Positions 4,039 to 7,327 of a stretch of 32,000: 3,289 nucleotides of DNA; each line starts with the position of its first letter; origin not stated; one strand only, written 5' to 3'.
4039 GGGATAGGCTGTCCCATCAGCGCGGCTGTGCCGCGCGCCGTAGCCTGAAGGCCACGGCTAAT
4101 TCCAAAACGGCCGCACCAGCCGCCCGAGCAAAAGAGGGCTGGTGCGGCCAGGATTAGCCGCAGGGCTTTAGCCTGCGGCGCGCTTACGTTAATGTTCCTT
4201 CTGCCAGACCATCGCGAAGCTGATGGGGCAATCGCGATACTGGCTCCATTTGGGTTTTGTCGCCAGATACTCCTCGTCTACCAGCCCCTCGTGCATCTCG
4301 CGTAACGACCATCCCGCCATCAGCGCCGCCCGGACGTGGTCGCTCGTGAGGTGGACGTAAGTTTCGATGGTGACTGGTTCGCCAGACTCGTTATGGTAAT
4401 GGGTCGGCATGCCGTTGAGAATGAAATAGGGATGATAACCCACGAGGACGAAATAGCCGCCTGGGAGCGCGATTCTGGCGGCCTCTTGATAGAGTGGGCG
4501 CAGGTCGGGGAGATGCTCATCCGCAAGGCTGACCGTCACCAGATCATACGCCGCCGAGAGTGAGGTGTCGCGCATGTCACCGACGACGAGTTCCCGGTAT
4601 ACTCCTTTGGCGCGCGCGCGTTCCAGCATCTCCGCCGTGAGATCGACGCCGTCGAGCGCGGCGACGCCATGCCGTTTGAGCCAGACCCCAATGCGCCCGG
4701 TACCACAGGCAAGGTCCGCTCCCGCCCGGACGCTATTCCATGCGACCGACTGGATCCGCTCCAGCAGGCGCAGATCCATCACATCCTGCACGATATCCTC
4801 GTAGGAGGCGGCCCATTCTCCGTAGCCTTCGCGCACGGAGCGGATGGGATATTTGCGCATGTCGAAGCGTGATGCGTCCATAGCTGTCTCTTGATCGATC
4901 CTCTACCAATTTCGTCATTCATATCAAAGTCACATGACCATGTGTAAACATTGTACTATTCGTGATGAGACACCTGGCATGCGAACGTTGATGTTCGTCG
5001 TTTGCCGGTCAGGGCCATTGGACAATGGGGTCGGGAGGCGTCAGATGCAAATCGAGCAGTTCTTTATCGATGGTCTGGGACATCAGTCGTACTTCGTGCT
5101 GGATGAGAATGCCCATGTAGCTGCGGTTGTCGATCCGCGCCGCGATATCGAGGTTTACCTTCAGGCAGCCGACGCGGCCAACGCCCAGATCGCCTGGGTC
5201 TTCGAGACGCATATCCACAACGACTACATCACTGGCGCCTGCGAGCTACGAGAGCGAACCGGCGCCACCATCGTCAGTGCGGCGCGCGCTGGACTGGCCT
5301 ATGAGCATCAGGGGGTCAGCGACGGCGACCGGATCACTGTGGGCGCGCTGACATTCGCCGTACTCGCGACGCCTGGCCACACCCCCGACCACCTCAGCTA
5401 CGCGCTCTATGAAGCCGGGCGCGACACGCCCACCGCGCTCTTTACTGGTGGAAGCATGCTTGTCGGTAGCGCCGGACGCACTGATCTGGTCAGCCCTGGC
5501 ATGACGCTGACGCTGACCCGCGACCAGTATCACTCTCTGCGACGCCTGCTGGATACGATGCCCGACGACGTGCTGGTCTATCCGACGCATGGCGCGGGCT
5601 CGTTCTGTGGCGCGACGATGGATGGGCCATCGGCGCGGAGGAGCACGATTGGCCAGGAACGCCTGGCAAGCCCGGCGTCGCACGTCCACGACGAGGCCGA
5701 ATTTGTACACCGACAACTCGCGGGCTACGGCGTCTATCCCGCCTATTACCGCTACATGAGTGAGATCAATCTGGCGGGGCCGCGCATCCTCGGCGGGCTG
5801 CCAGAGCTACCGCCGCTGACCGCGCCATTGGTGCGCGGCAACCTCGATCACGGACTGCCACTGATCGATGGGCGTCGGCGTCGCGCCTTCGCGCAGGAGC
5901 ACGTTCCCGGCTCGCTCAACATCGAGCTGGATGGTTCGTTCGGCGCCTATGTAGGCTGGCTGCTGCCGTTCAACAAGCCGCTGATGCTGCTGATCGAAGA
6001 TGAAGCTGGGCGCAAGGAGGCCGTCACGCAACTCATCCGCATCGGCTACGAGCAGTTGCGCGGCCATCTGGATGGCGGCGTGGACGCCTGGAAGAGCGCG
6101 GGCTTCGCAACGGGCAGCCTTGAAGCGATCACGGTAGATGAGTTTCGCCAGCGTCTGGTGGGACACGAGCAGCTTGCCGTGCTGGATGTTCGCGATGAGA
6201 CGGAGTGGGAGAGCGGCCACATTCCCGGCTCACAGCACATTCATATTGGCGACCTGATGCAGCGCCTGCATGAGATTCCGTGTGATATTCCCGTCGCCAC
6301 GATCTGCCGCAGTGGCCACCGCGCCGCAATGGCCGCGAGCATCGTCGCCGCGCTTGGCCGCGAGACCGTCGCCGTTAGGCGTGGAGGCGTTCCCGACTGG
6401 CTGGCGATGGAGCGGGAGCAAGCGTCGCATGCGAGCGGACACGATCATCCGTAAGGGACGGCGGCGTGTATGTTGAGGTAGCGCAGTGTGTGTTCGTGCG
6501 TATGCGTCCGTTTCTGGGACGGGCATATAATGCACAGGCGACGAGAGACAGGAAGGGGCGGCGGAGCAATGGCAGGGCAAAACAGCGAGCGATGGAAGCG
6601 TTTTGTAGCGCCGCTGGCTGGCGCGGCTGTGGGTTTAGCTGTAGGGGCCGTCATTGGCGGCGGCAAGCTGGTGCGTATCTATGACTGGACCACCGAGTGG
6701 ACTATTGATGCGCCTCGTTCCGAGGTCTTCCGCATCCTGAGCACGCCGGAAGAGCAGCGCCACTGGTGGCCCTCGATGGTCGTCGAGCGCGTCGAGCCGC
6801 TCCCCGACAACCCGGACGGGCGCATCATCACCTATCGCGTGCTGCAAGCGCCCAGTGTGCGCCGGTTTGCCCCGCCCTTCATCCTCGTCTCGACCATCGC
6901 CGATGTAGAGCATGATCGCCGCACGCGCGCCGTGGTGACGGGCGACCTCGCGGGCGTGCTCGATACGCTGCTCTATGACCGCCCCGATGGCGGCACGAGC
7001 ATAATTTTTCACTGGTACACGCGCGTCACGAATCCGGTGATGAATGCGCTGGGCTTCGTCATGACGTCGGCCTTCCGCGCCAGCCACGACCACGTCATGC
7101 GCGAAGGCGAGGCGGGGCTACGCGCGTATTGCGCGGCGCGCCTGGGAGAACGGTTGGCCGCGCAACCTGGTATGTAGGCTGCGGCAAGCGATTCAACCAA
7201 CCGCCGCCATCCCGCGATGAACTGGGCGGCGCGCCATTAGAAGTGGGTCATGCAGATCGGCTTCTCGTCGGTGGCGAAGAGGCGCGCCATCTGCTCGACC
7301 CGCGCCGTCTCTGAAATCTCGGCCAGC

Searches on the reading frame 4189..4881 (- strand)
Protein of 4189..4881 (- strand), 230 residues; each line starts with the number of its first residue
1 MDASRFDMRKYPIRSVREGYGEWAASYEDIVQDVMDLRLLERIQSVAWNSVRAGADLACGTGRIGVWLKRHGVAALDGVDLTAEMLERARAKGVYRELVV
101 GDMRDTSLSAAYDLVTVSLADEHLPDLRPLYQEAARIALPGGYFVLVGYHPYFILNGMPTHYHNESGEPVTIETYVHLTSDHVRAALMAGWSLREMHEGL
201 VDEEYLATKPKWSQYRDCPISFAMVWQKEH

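Call 44: search_protein_families(library=pfam, proteins=[window:4189-4881:-], max_evalue=0.0001)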
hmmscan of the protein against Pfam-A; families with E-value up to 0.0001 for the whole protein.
window:4189-4881:- (230 aa): 6 families
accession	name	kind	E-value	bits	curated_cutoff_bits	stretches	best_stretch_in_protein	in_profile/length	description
PF08241.18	Methyltransf_11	-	1.2e-15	58.3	21.2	1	56-146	2-95/95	Methyltransferase domain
PF13649.12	Methyltransf_25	-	7.7e-14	52.6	27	1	56-142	3-97/97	Methyltransferase domain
PF08242.18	Methyltransf_12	-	1.6e-08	35.6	30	1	56-144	2-98/98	Methyltransferase domain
PF13847.12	Methyltransf_31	-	1.4e-06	28.5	27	1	56-147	9-110/145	Methyltransferase domain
PF13489.12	Methyltransf_23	-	5.9e-06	26.5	27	1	56-149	28-119/164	Methyltransferase domain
PF01209.24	Ubie_methyltran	-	8.3e-05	22.5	20.1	0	55-147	52-152/233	ubiE/COQ5 methyltransferase family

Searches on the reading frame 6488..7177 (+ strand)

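Call 44: search_protein_families(library=pfam, proteins=[window:6488-7177:+], max_evalue=0.0001)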
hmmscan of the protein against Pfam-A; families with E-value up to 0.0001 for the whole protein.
window:6488-7177:+ (229 aa): 1 family
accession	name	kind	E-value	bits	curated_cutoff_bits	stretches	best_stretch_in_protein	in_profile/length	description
PF10604.15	Polyketide_cyc2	-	2e-05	25.3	27.4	1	68-199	5-129/142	Polyketide cyclase / dehydrase and lipid transport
